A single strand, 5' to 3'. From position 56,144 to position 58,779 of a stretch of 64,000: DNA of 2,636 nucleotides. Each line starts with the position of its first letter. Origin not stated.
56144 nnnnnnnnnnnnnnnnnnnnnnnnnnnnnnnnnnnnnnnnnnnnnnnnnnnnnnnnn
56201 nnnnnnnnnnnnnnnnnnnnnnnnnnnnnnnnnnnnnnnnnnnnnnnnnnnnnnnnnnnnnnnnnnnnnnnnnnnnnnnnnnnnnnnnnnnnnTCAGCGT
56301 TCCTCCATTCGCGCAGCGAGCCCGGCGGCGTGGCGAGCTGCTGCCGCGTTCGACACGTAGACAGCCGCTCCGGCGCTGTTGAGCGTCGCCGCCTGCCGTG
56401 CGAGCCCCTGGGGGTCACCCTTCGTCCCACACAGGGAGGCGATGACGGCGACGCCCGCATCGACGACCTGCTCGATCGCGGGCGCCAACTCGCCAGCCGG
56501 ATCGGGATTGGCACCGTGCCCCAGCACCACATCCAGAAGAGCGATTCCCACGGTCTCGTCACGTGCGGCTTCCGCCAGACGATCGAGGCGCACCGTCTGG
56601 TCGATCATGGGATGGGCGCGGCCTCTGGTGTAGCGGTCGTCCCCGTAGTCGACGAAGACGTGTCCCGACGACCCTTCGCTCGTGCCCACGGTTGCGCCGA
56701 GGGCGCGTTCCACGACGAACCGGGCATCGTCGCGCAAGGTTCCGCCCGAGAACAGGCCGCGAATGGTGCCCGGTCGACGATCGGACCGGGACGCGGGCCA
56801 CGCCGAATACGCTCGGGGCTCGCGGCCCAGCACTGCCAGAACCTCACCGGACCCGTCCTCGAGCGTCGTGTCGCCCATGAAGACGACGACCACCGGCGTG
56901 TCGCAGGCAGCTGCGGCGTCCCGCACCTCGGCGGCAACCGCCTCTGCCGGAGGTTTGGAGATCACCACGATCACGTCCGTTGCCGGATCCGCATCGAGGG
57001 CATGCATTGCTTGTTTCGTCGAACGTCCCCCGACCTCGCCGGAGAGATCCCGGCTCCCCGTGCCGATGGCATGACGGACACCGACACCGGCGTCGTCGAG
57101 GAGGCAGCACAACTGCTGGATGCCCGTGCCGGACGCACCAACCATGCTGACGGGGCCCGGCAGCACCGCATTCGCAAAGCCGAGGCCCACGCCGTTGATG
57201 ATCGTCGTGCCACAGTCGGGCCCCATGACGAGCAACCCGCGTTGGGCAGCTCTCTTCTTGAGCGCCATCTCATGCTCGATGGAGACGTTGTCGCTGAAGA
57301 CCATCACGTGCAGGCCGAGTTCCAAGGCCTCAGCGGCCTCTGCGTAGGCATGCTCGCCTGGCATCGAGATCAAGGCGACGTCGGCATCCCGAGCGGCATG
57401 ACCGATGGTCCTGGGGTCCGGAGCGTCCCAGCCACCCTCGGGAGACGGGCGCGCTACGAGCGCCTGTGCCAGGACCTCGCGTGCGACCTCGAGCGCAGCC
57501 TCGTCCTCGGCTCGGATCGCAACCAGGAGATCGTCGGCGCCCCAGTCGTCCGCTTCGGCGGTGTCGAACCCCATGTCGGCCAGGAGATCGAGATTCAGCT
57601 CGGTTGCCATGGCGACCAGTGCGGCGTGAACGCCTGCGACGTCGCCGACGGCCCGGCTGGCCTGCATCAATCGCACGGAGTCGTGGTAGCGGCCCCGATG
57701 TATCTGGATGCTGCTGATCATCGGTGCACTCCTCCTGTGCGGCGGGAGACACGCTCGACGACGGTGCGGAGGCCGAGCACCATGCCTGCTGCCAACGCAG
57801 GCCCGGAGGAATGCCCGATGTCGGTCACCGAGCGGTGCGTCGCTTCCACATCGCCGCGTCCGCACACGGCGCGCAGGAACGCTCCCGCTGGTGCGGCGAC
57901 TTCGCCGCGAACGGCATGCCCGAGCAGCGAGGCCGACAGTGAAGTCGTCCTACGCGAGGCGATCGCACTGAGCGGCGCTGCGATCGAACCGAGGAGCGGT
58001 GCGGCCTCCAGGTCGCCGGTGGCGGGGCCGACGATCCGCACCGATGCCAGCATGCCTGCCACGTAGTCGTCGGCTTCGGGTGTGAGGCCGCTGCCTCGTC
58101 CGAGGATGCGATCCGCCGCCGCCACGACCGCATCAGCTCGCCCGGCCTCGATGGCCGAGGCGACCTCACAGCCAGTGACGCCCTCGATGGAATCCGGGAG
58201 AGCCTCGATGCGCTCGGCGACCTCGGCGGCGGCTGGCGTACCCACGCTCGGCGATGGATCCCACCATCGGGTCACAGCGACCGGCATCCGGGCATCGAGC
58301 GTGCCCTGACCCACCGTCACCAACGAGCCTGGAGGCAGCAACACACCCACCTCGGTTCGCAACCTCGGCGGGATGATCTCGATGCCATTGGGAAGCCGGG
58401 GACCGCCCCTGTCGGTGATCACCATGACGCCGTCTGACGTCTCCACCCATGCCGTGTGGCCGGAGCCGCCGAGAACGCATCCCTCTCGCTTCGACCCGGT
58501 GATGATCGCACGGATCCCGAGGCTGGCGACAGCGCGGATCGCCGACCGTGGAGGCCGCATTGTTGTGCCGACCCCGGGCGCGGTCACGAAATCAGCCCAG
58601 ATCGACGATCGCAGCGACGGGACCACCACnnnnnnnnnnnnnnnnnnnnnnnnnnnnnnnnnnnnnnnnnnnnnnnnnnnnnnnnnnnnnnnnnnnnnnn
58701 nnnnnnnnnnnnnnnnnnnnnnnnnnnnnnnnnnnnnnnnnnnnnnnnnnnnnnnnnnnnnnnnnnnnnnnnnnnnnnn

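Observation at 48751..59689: Ten-gene operon joining a barbiturase-family enzyme, an AllFGH-like trio, a Mo hydroxylase and a thiolase-fold/DUF35 pair: candidate undescribed oxidative pyrimidine / N-heterocycle catabolic system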

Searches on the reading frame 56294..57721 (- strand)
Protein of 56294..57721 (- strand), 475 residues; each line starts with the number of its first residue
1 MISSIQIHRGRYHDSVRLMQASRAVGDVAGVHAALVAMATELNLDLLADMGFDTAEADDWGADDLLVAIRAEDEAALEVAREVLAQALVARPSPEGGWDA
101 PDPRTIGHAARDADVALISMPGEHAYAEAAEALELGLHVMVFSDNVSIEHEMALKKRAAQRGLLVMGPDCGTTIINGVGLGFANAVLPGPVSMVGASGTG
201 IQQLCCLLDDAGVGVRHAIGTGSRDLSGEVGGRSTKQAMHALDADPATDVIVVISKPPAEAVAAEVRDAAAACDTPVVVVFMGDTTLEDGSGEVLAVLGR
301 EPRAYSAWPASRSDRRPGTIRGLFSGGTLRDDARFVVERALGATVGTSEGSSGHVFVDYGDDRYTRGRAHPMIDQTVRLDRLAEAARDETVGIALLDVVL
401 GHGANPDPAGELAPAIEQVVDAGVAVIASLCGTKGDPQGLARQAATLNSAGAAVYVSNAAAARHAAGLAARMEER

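Call 4: search_protein_families(library=pfam, proteins=[window:56294-57721:-], max_evalue=0.01)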
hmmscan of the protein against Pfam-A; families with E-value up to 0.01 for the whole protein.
window:56294-57721:- (475 aa): 4 families
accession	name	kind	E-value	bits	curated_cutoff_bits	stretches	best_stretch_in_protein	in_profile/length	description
PF00549.24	Ligase_CoA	-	1.9e-27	96.4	24.5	1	323-465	1-125/128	CoA-ligase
PF02629.25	CoA_binding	-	5.1e-09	37.2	22.3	1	191-281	6-95/97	CoA binding domain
PF13607.11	Succ_CoA_lig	-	0.00037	20.7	27.4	1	188-286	1-93/138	Succinyl-CoA ligase like flavodoxin domain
PF13380.12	CoA_binding_2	-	0.0052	17.6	22.8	0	110-170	53-110/116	CoA binding domain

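Call 5: search_protein_families(library=ncbifam, proteins=[window:56294-57721:-], max_evalue=0.01)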
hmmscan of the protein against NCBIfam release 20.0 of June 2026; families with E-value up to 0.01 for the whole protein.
window:56294-57721:- (475 aa): 4 families
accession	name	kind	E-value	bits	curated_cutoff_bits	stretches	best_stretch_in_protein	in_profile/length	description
NF004760.0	PRK06091.1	subfamily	7.9e-120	400.9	433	1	2-471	2-495/555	acyl-CoA synthetase FdrA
NF004230.0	PRK05678.1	equivalog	6.8e-15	55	336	1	109-285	62-238/291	succinate--CoA ligase subunit alpha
TIGR01019.1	sucCoAalpha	subfamily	9.4e-13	48.2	353.2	1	110-286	61-237/286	succinate--CoA ligase subunit alpha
TIGR02717.1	AcCoA-syn-alpha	equivalog_domain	5.1e-05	22.1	567.15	1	108-285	60-241/447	acetate--CoA ligase alpha subunit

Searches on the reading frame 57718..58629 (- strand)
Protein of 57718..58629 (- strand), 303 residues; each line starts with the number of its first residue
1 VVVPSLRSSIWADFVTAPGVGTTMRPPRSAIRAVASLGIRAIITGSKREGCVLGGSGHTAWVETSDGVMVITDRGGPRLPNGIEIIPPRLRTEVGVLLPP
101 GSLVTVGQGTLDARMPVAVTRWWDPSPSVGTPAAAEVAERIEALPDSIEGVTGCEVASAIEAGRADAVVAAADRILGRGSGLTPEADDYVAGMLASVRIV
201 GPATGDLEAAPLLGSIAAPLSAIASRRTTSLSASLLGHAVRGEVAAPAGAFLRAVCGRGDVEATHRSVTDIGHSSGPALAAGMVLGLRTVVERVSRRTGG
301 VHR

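Call 4: search_protein_families(library=pfam, proteins=[window:57718-58629:-], max_evalue=0.01)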
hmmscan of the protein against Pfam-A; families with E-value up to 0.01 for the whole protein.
window:57718-58629:- (303 aa): 1 family
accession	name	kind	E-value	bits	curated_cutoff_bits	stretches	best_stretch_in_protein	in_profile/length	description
PF11392.14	AllH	-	5.7e-19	69.2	25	1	175-287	1-109/109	Oxamate carbamoyltransferase subunit AllH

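Call 5: search_protein_families(library=ncbifam, proteins=[window:57718-58629:-], max_evalue=0.01)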
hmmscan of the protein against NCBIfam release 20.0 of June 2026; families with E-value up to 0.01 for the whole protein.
window:57718-58629:- (303 aa): 0 families
